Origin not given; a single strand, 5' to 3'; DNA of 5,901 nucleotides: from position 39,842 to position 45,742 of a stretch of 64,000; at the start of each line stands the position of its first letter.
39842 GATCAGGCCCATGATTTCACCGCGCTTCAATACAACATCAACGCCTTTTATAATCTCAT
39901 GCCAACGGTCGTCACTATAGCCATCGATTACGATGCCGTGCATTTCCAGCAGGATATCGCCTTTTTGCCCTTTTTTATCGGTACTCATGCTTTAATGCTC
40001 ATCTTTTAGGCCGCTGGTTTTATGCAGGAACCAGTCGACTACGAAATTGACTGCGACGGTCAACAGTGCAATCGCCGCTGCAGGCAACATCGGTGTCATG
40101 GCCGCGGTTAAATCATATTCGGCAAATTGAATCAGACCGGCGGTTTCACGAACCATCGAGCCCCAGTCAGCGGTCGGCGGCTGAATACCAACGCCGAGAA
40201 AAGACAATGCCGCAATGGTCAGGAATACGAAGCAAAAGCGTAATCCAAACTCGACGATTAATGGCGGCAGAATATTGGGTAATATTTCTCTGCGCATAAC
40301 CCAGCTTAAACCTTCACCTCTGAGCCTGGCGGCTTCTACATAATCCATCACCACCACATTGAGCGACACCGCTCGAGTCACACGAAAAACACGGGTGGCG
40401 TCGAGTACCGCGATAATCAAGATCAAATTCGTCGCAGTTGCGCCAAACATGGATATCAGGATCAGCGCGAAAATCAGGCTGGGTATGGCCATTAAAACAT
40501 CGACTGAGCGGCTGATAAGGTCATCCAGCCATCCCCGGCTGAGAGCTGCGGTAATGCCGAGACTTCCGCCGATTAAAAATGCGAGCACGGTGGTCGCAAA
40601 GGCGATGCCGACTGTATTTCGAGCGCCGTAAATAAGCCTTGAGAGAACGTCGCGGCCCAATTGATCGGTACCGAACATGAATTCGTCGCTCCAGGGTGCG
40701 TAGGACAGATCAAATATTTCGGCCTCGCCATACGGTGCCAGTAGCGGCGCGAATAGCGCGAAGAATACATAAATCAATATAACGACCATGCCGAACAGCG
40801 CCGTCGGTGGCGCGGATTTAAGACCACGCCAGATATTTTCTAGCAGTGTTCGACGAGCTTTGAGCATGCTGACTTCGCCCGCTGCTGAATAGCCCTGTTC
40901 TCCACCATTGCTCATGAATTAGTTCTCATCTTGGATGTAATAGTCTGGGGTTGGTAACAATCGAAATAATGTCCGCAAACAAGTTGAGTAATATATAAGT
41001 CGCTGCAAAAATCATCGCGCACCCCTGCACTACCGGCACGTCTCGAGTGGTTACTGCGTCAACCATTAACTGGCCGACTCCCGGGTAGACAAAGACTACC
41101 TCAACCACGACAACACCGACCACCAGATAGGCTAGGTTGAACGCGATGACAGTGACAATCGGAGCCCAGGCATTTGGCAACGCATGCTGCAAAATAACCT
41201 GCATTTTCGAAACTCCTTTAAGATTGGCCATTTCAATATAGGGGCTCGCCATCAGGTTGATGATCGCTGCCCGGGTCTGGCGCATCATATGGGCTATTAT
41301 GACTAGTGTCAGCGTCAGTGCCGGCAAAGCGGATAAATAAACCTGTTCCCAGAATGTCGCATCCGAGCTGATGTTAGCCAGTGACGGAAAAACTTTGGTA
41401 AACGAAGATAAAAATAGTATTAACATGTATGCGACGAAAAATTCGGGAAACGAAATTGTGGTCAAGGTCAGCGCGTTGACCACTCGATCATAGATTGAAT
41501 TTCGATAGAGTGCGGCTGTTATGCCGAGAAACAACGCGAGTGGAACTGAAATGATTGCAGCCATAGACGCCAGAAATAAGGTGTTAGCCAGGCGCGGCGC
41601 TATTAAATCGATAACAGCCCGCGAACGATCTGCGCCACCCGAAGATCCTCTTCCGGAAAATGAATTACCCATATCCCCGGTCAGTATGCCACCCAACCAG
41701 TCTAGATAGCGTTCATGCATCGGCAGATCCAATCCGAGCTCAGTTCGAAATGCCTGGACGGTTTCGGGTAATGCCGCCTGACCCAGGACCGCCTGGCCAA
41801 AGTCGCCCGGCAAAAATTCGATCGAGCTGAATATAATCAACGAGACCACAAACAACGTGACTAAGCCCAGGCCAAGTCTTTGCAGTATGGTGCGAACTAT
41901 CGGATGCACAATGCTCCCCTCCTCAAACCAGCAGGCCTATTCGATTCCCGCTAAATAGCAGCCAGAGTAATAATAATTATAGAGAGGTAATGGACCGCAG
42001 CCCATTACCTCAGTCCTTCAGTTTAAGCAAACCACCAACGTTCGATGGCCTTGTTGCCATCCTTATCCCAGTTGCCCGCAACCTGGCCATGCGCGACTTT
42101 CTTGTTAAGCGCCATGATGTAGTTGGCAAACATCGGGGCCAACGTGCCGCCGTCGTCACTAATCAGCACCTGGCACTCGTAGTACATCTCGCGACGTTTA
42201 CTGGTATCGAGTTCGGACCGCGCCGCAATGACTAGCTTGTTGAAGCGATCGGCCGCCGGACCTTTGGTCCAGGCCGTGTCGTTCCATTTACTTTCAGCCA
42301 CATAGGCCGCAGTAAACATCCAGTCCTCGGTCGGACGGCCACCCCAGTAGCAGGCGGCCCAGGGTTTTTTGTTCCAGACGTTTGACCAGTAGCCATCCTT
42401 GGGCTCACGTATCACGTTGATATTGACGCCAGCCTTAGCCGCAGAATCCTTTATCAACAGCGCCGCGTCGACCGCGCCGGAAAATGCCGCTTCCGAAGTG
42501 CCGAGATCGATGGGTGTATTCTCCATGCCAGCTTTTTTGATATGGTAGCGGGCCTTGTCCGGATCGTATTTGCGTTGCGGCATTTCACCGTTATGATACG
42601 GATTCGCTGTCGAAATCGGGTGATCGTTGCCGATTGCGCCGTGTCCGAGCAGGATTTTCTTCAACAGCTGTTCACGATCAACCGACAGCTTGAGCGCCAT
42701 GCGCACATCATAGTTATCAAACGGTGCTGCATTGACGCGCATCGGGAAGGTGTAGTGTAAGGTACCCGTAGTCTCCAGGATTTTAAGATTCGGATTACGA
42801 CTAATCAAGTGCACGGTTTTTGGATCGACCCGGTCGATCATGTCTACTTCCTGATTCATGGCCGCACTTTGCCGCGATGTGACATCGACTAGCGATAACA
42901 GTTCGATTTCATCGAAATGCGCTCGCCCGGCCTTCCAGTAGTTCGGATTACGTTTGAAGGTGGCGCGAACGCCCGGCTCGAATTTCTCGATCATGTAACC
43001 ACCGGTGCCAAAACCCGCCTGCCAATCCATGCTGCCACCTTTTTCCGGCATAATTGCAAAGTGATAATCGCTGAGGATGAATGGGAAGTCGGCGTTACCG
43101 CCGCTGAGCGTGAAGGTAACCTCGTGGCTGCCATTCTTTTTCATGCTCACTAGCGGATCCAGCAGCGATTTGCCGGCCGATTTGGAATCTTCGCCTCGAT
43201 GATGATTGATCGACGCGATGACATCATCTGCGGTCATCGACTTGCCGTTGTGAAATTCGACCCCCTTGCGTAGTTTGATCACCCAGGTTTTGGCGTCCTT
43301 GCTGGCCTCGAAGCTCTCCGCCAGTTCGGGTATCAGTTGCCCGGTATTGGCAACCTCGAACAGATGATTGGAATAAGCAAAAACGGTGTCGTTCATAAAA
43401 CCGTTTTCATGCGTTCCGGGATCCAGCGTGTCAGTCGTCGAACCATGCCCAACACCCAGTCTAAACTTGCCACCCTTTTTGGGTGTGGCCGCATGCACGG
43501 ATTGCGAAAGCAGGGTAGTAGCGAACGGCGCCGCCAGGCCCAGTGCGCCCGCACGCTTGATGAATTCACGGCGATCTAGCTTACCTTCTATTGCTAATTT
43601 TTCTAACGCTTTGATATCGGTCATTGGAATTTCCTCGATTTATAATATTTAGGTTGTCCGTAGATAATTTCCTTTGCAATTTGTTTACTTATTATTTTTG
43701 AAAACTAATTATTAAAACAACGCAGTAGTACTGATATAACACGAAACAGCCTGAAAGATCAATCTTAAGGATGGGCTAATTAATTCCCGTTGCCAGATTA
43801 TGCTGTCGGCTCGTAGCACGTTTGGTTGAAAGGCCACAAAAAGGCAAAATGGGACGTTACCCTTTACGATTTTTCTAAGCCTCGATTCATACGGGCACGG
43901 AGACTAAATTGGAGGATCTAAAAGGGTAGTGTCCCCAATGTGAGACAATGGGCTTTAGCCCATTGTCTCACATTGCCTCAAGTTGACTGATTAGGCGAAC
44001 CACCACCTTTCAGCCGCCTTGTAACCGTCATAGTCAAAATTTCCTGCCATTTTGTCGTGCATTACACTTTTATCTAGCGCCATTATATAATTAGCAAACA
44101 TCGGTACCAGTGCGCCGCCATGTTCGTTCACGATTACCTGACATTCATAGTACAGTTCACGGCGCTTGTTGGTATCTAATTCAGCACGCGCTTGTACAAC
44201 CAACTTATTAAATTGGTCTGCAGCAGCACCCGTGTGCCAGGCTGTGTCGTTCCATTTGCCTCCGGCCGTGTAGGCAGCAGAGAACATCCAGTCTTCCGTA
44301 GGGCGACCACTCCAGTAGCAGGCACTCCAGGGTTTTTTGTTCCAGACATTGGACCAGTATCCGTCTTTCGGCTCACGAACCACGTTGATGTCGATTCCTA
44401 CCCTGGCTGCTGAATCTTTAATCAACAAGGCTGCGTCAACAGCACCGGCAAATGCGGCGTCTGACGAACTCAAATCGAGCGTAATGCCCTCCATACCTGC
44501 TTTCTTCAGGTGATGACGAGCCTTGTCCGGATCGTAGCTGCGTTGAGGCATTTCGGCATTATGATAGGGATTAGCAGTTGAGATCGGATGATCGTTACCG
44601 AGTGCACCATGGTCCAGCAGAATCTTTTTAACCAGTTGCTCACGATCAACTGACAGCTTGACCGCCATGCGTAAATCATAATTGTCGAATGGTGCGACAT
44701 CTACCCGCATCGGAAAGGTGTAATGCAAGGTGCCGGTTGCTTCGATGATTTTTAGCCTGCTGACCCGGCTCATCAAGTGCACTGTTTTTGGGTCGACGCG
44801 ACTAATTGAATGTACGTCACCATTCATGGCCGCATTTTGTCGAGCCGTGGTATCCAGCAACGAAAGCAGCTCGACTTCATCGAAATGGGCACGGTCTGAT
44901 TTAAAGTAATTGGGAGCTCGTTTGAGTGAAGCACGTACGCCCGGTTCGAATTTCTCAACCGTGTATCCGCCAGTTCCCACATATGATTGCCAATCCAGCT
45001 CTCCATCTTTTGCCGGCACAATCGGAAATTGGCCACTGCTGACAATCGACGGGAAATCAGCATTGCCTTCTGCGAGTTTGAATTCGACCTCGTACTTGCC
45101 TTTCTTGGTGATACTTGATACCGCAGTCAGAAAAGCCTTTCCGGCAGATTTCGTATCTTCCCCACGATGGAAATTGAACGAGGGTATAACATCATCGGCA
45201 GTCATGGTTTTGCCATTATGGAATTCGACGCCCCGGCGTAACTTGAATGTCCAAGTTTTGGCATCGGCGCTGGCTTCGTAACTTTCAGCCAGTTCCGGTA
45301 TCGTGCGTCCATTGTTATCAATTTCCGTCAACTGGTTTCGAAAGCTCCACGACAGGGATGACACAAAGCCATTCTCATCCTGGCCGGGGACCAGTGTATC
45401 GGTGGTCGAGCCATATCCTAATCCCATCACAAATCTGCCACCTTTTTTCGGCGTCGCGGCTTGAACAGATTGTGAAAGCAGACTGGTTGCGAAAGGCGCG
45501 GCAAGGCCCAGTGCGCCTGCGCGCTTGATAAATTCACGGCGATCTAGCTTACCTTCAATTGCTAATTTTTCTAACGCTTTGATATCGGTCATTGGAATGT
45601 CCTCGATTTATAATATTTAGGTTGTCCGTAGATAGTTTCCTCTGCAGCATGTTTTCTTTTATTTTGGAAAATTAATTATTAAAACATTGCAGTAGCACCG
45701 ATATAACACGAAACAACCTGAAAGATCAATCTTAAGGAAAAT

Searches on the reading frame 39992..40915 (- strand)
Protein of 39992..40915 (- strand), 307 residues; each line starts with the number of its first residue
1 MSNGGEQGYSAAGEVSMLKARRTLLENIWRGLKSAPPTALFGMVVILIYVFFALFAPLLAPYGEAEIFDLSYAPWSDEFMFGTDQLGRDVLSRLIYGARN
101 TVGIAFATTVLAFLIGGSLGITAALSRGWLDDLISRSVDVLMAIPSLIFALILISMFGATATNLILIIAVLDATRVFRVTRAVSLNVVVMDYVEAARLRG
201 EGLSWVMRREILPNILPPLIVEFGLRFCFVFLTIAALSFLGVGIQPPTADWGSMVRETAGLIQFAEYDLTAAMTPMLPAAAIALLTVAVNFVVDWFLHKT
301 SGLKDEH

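Call 7: search_protein_families(library=pfam, proteins=[window:39992-40915:-], max_evalue=0.0001)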
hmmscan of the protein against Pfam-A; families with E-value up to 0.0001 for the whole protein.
window:39992-40915:- (307 aa): 2 families
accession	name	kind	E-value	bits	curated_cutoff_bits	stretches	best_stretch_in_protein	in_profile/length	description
PF00528.27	BPD_transp_1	-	4.8e-32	111.6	26.4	1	117-297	2-175/184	Binding-protein-dependent transport system inner membrane component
PF12911.12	OppC_N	-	4.9e-08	33.2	23.9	1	26-67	4-44/53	N-terminal TM domain of oligopeptide transport permease C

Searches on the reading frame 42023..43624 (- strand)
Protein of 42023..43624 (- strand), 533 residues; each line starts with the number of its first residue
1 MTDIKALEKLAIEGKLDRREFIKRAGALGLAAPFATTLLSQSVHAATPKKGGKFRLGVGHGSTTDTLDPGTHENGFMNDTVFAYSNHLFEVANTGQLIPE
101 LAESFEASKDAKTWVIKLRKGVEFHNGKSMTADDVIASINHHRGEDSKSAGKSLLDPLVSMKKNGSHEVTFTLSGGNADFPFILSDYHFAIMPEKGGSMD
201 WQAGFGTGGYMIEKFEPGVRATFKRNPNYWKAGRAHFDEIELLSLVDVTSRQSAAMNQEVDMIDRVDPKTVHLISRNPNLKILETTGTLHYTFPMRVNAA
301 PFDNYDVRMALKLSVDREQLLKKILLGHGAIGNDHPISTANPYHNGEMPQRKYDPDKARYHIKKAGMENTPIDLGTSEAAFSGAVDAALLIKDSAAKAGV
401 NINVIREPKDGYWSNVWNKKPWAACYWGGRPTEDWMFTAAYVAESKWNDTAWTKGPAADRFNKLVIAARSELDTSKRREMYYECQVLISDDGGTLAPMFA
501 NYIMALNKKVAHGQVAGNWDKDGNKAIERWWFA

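Call 7: search_protein_families(library=pfam, proteins=[window:42023-43624:-], max_evalue=0.0001)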
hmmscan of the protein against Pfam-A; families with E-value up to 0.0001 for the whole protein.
window:42023-43624:- (533 aa): 1 family
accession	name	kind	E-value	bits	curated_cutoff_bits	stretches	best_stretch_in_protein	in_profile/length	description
PF00496.27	SBP_bac_5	-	4.4e-72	243.7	32.4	1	97-448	2-367/368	Bacterial extracellular solute-binding proteins, family 5 Middle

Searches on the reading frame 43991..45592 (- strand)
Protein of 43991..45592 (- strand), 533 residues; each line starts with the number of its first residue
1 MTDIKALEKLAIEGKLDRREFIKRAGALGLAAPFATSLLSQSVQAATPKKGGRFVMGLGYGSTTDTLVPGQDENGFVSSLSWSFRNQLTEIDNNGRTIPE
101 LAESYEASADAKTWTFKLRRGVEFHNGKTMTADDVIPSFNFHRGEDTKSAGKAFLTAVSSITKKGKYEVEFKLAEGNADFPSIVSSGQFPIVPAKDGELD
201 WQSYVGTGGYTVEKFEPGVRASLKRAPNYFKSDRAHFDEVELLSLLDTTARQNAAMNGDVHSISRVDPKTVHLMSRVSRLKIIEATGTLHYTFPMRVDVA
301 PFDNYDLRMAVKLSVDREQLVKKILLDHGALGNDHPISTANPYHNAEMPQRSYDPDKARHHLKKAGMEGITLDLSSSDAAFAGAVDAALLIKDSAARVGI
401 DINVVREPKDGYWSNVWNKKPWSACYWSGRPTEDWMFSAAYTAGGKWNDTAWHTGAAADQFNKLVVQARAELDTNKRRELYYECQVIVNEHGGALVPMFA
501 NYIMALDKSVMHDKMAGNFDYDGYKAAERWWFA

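Call 7: search_protein_families(library=pfam, proteins=[window:43991-45592:-], max_evalue=0.0001)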
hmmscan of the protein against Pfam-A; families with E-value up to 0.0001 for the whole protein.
window:43991-45592:- (533 aa): 1 family
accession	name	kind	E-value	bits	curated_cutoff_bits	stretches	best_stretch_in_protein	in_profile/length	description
PF00496.27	SBP_bac_5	-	1.1e-67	229.2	32.4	1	98-448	3-367/368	Bacterial extracellular solute-binding proteins, family 5 Middle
